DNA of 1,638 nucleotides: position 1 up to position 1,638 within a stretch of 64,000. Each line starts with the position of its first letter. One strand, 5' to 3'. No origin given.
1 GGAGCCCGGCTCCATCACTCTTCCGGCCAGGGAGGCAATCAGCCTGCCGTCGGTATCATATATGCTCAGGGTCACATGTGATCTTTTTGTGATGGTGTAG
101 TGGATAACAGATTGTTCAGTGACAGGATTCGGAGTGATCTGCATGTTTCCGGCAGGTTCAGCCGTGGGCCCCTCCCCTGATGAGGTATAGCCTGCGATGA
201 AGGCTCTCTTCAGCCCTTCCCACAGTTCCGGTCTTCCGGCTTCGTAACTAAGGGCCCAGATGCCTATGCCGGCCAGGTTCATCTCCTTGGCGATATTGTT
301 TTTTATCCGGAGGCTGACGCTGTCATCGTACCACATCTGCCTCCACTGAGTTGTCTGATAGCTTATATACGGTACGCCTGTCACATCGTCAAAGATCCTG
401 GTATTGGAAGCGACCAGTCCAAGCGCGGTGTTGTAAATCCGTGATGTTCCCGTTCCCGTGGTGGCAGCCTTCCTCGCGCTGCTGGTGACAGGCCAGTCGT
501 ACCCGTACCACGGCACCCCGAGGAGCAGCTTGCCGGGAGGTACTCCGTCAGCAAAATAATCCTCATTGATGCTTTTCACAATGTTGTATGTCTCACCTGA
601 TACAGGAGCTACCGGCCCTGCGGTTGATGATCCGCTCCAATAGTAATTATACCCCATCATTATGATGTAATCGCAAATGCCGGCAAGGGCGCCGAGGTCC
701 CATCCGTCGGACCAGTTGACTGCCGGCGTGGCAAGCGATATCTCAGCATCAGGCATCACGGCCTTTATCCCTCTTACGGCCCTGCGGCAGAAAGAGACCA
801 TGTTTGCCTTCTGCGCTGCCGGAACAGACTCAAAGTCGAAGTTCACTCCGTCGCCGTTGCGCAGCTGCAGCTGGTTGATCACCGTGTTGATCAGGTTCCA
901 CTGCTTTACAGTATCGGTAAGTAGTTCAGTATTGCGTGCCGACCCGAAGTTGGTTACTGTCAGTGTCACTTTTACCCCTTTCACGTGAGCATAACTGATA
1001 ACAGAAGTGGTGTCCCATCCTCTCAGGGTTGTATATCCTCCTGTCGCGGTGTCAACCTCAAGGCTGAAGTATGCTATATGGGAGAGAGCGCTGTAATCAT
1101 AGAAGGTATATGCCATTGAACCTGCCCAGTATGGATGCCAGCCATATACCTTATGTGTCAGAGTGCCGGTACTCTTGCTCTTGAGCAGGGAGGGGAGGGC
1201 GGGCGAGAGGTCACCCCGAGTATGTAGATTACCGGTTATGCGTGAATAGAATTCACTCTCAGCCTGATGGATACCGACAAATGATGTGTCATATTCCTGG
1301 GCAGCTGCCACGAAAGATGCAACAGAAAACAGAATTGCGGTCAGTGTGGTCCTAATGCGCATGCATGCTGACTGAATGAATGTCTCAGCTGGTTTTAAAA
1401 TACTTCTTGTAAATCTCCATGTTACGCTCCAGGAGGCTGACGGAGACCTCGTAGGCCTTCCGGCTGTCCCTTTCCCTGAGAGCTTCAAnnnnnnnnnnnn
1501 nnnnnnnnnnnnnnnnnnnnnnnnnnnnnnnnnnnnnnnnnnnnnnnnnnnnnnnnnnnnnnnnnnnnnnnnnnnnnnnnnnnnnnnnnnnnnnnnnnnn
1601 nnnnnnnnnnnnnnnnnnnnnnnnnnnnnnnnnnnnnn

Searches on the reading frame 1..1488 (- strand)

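Call 28: search_protein_families(library=pfam, proteins=[window:1-1488:-])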
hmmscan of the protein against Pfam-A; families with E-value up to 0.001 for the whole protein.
window:1-1488:- (496 aa): 1 family
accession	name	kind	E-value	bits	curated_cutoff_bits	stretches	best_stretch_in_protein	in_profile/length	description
PF00704.34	Glyco_hydro_18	-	6.9e-31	108.5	29.6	1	120-415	5-316/317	Glycosyl hydrolases family 18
